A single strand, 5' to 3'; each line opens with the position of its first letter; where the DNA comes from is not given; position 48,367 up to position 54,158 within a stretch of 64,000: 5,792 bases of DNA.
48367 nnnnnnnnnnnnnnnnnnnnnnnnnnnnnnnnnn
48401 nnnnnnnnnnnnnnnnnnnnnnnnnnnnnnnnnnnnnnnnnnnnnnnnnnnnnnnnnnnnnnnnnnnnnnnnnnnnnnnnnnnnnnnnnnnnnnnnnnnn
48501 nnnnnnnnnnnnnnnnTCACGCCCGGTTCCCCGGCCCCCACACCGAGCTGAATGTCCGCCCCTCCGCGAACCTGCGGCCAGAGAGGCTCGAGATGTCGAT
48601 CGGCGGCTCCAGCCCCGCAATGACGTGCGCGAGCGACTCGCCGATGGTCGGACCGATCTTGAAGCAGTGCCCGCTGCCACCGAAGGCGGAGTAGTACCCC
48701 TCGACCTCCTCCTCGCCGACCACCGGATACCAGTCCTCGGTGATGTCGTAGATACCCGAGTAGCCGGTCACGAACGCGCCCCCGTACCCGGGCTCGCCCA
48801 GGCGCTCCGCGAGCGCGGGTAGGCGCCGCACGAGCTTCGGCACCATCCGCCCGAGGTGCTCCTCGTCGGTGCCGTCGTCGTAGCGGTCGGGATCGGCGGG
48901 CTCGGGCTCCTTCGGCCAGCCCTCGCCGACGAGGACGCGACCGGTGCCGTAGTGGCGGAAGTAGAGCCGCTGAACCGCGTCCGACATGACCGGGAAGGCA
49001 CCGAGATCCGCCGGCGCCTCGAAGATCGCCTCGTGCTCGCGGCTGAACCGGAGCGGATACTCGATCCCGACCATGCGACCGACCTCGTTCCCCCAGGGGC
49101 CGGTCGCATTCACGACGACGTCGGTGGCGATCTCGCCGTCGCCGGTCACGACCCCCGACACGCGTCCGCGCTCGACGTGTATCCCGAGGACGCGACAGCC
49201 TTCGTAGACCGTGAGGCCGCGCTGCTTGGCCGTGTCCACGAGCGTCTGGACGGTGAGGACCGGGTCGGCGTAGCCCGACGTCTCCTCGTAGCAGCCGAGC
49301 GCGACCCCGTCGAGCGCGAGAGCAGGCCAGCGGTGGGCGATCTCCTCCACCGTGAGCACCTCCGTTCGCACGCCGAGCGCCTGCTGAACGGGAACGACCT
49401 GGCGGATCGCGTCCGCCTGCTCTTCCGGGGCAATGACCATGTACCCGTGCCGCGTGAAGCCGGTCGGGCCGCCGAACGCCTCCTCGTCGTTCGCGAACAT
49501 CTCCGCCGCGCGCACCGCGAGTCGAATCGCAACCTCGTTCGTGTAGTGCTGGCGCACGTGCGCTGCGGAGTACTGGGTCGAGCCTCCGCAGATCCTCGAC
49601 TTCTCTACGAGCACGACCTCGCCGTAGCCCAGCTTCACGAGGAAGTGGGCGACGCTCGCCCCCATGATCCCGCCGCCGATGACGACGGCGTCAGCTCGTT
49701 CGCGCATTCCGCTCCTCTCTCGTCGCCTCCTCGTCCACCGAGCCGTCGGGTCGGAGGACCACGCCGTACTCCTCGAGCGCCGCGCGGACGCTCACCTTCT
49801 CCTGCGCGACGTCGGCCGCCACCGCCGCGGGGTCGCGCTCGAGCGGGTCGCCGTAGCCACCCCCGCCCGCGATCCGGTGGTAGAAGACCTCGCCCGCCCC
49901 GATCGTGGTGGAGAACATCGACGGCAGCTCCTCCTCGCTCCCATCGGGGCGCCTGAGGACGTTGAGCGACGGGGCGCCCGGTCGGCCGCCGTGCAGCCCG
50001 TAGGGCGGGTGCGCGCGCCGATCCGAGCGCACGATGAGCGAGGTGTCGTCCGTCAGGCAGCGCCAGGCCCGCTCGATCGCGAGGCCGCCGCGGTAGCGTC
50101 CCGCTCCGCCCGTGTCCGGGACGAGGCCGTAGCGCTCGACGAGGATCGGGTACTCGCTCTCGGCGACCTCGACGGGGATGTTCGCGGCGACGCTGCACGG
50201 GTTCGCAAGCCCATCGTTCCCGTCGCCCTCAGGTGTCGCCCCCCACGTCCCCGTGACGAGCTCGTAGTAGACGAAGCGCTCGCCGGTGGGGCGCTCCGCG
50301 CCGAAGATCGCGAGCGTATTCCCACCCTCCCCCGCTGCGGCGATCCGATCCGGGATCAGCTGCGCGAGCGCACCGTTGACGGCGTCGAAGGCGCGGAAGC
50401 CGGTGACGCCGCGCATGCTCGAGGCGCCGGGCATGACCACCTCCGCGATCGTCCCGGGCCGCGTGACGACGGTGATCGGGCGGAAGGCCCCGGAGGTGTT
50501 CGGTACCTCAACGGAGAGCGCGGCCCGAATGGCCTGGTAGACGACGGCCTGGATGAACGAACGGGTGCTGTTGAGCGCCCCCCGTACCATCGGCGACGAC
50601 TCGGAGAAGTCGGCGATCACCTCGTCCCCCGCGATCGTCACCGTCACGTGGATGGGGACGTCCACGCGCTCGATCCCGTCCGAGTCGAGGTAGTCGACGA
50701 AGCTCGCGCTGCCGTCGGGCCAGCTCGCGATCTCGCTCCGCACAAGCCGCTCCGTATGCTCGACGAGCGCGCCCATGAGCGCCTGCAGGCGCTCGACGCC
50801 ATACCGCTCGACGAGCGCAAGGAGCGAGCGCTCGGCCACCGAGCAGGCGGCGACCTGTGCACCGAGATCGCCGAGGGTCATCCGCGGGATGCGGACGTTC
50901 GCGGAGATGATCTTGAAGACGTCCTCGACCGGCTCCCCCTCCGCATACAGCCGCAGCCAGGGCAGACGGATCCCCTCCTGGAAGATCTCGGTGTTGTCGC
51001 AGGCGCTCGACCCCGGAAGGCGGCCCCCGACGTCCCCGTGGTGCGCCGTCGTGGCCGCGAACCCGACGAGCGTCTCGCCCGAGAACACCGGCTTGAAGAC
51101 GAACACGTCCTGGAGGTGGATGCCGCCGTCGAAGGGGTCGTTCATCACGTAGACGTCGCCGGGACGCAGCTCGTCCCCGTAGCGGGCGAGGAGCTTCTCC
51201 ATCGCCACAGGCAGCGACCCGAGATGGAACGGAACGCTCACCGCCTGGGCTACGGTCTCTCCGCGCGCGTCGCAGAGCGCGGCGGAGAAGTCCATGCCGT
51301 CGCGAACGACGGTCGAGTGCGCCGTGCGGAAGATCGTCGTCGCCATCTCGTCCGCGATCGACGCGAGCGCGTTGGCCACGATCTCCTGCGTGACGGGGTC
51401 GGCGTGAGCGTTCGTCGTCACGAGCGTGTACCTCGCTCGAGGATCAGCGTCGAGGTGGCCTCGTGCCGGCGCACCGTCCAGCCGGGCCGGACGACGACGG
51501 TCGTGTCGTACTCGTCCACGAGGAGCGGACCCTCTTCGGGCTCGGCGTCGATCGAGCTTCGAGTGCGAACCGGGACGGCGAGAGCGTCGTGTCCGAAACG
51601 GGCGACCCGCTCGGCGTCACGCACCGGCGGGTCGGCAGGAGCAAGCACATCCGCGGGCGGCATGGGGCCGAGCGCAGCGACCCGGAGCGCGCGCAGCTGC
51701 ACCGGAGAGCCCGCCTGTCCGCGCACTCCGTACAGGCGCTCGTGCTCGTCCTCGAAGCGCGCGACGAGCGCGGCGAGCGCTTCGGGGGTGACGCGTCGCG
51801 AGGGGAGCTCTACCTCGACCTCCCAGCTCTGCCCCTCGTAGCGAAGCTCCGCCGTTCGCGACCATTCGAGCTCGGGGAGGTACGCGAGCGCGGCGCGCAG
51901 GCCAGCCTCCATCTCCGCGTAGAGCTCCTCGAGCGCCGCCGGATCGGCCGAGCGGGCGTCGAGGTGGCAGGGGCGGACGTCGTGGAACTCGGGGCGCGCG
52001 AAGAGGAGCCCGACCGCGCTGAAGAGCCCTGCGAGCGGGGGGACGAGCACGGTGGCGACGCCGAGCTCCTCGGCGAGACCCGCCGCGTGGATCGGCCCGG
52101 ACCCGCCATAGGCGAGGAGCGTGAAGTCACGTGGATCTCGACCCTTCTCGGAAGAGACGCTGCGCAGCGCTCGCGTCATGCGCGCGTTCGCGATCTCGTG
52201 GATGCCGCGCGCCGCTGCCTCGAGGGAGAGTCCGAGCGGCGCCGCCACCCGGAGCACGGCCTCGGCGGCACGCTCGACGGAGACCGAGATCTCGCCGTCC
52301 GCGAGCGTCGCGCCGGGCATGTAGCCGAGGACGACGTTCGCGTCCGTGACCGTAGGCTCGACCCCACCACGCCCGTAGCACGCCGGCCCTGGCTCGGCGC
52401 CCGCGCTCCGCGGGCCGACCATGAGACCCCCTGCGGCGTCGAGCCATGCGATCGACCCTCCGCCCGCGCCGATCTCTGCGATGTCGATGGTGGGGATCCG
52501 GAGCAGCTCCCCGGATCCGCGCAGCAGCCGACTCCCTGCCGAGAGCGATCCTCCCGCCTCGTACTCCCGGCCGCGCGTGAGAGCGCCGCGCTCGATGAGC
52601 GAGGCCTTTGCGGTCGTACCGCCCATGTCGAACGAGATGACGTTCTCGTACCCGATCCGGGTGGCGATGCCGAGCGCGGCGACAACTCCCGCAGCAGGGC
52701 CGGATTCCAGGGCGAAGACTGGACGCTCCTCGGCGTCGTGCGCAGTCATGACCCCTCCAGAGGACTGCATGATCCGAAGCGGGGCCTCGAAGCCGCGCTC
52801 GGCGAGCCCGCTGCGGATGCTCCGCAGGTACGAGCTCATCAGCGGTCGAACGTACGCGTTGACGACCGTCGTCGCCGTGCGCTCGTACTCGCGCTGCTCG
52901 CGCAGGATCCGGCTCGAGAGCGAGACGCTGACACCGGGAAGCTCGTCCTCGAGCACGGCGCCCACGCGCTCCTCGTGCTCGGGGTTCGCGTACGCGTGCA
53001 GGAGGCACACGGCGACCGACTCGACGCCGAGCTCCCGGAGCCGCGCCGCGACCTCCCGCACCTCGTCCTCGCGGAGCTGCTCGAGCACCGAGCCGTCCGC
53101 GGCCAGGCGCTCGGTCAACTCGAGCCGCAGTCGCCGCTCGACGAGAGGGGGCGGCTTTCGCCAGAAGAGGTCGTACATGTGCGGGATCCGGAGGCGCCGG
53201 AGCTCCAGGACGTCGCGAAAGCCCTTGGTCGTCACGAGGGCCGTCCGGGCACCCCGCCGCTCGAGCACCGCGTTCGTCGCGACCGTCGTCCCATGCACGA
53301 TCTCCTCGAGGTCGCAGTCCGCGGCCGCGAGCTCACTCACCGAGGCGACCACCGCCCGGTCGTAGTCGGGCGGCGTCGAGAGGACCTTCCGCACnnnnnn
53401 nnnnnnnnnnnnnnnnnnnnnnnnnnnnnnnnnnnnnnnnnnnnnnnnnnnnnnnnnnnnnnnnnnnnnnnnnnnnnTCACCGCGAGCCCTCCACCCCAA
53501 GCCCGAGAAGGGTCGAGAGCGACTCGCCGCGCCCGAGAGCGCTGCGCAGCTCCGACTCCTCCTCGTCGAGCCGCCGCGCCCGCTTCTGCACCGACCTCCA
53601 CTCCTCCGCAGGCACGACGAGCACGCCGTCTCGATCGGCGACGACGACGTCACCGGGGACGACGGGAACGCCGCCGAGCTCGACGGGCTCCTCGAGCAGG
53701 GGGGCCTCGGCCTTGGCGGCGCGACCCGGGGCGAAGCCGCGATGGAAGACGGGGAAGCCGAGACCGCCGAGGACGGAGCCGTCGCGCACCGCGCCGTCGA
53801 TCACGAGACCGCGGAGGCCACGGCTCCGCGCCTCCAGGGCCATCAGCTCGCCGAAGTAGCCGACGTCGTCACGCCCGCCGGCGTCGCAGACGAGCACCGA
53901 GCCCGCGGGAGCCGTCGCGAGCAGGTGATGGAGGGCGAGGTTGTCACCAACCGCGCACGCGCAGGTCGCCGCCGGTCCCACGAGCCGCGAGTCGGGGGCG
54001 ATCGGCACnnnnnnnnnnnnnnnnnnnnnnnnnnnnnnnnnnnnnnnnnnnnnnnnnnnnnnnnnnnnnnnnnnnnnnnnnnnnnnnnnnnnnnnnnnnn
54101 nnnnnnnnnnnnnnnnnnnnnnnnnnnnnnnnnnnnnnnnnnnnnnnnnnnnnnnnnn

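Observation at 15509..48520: Four enolase-superfamily genes and multiple paralog pairs in 33 kb: an uncharacterised N-acyl/D-amino-acid or peptide catabolic supercluster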

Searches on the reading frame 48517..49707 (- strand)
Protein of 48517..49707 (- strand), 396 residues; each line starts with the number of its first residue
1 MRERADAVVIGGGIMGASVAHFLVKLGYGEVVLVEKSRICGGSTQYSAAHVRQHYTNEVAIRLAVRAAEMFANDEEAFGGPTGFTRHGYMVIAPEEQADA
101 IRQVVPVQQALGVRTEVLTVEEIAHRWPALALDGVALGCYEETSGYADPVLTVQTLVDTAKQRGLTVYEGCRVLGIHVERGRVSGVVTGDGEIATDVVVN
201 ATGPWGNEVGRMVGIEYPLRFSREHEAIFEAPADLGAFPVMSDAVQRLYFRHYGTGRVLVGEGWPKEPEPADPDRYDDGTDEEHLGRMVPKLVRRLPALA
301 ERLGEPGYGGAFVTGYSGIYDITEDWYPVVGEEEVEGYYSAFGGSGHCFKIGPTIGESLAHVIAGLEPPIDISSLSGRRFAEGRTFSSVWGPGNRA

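Call 7: search_protein_families(library=pfam, proteins=[window:48517-49707:-])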
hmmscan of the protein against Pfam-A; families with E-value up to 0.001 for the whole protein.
window:48517-49707:- (396 aa): 7 families
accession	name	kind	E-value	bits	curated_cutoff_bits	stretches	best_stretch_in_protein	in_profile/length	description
PF01266.30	DAO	-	7.4e-58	197.2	27.9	1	6-361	1-352/353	FAD dependent oxidoreductase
PF00070.33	Pyr_redox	-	2.2e-06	28.5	22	1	7-70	2-66/82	Pyridine nucleotide-disulphide oxidoreductase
PF13450.12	NAD_binding_8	-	5.7e-06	27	21.9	1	9-47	1-38/68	NAD(P)-binding Rossmann-like domain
PF07992.20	Pyr_redox_2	-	7e-06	26.1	26.1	0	6-75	144-214/291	Pyridine nucleotide-disulphide oxidoreductase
PF00890.30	FAD_binding_2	-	5.9e-05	22.9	20.4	1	6-207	1-206/414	FAD binding domain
PF12831.13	FAD_oxidored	-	7.9e-05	22.6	27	0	6-232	1-170/416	FAD dependent oxidoreductase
PF04820.20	Trp_halogenase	-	0.0006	19.2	21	0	151-206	159-215/458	Tryptophan halogenase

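Call 36: search_protein_families(library=ncbifam, proteins=[window:48517-49707:-], max_evalue=1e-10)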
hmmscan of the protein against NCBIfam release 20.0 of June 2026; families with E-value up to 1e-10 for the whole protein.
window:48517-49707:- (396 aa): 6 families
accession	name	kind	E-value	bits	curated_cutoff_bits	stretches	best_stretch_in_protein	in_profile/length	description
NF008425.0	PRK11259.1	equivalog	4.2e-33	114.8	257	1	2-381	2-376/377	N-methyl-L-tryptophan oxidase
TIGR01377.1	soxA_mon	subfamily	8.2e-26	90.6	479.65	1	6-382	2-377/381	amino oxidase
TIGR02352.1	thiamin_ThiO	equivalog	6.8e-22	78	250.8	1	8-210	2-211/351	glycine oxidase ThiO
TIGR01373.1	soxB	subfamily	1.3e-21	77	529.45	1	4-384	30-403/407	sarcosine oxidase subunit beta family protein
NF001933.0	PRK00711.1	subfamily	1.4e-17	63.9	383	0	87-218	135-269/429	D-amino acid dehydrogenase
TIGR03377.1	glycerol3P_GlpA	equivalog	4.4e-11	42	552.8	0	6-220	1-218/530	anaerobic glycerol-3-phosphate dehydrogenase subunit GlpA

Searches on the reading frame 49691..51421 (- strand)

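Call 7: search_protein_families(library=pfam, proteins=[window:49691-51421:-])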
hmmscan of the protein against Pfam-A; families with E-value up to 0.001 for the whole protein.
window:49691-51421:- (576 aa): 1 family
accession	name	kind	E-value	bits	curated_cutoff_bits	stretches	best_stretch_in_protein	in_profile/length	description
PF02538.19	Hydantoinase_B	-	1.7e-171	571.7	26.8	1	8-526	1-519/519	Hydantoinase B/oxoprolinase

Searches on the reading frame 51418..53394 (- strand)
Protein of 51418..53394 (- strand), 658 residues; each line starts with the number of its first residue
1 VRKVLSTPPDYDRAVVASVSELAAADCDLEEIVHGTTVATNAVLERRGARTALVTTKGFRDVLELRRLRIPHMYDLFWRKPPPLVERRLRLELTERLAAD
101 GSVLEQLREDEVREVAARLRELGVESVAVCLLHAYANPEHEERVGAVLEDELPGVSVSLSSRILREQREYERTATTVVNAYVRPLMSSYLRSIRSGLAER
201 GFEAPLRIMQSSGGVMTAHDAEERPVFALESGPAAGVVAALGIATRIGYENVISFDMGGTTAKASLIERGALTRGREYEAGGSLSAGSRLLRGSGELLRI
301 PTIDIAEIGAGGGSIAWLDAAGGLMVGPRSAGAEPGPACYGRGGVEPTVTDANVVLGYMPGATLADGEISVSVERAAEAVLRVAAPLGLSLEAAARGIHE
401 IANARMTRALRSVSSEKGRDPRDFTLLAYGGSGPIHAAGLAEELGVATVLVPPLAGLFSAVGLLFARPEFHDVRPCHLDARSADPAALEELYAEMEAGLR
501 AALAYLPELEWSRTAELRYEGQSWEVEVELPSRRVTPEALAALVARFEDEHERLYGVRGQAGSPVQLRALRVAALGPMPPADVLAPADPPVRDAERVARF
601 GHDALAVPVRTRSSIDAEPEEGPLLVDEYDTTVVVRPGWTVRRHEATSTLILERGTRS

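Call 7: search_protein_families(library=pfam, proteins=[window:51418-53394:-])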
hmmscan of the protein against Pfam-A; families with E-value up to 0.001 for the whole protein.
window:51418-53394:- (658 aa): 2 families
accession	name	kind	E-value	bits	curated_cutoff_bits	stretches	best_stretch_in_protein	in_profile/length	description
PF01968.24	Hydantoinase_A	-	6.9e-93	311.5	22.9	1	172-468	1-287/291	Hydantoinase/oxoprolinase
PF05378.19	Hydant_A_N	-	7.8e-41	140.2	25.2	1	2-151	26-175/176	Hydantoinase/oxoprolinase N-terminal region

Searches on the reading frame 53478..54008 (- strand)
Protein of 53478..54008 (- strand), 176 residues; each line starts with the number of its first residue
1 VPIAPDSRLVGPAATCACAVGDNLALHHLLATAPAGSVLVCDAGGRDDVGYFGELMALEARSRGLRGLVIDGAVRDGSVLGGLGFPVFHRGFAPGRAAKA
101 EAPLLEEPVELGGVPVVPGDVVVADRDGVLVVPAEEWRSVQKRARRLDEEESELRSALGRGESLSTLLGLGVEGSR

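Call 51: search_protein_families(library=pfam, proteins=[window:53478-54008:-], max_evalue=0.0001)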
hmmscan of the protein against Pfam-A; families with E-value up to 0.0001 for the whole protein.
window:53478-54008:- (176 aa): 1 family
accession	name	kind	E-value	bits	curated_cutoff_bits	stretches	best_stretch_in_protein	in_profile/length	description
PF03737.21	RraA-like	-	1.7e-35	122.9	24.5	1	2-131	23-152/152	Aldolase/RraA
